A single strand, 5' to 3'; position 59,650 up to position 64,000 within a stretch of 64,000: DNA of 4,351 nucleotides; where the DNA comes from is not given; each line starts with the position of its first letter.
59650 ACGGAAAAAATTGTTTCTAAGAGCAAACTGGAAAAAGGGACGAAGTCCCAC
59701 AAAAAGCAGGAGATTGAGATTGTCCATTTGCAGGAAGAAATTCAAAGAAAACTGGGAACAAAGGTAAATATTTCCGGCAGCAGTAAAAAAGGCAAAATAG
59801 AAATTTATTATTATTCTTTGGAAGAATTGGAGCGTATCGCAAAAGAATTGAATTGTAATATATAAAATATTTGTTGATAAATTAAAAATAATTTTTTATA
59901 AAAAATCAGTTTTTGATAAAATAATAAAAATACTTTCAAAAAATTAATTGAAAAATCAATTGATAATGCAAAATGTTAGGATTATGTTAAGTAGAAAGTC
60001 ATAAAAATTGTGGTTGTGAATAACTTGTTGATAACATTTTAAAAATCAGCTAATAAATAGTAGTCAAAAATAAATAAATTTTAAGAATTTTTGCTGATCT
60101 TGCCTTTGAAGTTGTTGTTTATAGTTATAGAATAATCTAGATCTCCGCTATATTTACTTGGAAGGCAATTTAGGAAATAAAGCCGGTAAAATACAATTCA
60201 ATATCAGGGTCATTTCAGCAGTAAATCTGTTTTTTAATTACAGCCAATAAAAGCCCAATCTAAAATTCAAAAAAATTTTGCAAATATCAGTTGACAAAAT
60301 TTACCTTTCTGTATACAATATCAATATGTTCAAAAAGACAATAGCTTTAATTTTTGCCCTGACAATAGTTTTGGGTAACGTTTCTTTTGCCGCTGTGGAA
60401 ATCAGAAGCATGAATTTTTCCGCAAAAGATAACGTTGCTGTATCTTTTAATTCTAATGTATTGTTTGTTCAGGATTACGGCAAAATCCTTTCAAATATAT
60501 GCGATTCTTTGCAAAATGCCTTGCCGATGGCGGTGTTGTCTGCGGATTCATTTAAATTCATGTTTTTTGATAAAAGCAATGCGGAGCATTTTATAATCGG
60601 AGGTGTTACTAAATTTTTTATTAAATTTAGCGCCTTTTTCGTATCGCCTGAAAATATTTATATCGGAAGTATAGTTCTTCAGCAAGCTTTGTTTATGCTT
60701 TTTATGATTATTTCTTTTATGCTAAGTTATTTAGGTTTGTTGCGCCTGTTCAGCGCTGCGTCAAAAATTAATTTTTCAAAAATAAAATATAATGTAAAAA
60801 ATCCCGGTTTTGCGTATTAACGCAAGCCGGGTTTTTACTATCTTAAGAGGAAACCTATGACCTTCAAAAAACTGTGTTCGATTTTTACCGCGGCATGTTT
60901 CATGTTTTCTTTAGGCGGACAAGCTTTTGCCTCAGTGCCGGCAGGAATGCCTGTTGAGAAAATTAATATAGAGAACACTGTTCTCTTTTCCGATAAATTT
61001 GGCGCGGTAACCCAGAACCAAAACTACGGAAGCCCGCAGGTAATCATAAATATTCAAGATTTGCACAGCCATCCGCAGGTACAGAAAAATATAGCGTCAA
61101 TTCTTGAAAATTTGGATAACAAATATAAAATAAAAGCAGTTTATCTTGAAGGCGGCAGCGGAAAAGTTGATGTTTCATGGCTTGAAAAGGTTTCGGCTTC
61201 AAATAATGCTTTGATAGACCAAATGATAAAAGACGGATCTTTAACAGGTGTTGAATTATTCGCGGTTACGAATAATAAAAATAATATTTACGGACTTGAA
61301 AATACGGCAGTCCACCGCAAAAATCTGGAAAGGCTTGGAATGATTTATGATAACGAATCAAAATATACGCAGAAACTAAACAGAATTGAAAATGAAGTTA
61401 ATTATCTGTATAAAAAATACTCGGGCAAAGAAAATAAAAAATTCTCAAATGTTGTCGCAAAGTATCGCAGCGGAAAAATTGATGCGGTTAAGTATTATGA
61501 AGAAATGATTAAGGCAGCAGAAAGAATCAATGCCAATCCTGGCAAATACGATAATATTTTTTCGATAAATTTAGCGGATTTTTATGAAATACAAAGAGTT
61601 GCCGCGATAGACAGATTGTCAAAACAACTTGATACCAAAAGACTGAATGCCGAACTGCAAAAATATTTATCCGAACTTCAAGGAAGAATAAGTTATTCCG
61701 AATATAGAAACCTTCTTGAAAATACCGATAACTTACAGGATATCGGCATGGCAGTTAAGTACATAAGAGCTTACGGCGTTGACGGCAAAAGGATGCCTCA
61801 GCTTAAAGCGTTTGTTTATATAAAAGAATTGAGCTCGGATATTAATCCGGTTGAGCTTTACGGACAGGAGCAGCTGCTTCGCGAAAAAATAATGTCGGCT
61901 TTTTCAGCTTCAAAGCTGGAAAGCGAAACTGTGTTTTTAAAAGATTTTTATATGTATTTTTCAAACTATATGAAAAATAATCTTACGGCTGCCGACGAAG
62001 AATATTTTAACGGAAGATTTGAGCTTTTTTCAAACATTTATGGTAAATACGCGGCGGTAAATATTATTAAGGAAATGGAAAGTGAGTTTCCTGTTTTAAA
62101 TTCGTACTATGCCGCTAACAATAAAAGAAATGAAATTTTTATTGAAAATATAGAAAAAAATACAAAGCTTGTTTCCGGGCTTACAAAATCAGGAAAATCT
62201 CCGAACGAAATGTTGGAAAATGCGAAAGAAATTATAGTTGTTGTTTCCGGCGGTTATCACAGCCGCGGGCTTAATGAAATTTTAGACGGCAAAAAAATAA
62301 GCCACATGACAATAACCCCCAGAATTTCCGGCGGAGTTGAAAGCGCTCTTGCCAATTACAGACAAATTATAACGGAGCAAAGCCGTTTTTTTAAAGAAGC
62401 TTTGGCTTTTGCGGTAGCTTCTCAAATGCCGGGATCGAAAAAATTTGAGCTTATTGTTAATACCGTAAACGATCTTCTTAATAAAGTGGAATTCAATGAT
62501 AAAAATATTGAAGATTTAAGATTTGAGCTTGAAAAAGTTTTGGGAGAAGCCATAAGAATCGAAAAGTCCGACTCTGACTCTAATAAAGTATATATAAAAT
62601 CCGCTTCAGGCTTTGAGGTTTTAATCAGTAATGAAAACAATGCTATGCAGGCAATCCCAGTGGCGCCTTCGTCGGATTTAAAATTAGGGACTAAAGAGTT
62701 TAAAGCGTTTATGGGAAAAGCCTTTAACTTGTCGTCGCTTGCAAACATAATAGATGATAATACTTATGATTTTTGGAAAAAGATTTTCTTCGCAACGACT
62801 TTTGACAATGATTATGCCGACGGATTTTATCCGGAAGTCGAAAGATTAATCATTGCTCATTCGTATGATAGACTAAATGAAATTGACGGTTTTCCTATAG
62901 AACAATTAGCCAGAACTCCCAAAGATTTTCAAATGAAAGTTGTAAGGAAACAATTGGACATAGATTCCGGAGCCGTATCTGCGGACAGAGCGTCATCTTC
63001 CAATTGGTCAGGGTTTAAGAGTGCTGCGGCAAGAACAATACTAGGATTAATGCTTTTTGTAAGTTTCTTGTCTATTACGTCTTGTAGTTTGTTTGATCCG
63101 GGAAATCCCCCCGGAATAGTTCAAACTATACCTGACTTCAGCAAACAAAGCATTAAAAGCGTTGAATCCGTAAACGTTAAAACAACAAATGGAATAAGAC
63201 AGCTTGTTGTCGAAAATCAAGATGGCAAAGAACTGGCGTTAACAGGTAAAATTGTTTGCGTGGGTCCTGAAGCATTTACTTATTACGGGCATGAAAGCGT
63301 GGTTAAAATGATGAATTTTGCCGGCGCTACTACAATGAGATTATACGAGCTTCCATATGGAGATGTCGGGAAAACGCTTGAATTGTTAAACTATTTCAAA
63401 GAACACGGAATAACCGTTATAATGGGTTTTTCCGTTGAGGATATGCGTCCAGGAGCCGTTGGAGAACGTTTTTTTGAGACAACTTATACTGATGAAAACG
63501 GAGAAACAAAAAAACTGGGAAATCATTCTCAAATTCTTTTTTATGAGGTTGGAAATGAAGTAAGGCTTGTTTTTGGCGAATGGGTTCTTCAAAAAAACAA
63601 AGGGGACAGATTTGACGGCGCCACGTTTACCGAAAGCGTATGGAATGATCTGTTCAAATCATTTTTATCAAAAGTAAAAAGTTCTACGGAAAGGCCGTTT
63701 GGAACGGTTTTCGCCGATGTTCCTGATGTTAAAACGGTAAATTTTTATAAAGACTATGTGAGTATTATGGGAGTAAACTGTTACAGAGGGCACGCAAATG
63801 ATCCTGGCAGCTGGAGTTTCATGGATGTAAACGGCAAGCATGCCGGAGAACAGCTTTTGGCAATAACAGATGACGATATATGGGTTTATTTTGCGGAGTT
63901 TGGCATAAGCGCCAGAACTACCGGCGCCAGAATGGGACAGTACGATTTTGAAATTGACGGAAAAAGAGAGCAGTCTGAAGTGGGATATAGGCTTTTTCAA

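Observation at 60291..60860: Leaderless membrane leader ORF whose stop codon sits in a terminator loop 21 nt before a giant gene: candidate secretion- or translation-coupled attenuator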

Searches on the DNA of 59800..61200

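Call 39: search_rna_families(source=window, start=59800, end=61200, threshold=evalue, max_evalue=1)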
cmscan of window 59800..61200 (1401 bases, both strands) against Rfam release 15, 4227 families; matches with E-value up to 1: 0.
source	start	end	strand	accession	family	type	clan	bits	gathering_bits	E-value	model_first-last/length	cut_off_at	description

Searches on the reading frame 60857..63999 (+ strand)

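Call 5: search_protein_families(library=pfam, proteins=[window:60857-63999:+], max_evalue=0.1)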
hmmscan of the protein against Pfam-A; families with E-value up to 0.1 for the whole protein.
window:60857-63999:+ (1047 aa): 3 families
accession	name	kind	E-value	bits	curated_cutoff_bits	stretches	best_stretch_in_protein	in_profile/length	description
PF08349.16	DUF1722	-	0.024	15.3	22.5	1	158-215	36-93/117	Protein of unknown function (DUF1722)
PF23202.1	PAH_ZNF598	-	0.091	13.5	25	0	188-218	17-47/83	ZNF598 PAH domain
PF06013.18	WXG100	-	0.098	13.4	27.3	0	165-225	18-78/86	Proteins of 100 residues with WXG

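Call 20: search_protein_families(library=ncbifam, proteins=[window:60857-63999:+], max_evalue=1)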
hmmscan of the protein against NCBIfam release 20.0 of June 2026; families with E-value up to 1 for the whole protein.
window:60857-63999:+ (1047 aa): 1 family
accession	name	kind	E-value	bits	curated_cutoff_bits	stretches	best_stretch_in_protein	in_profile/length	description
NF040877.1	SE1832_fam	equivalog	0.16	12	45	1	156-187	19-50/51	SE1832 family protein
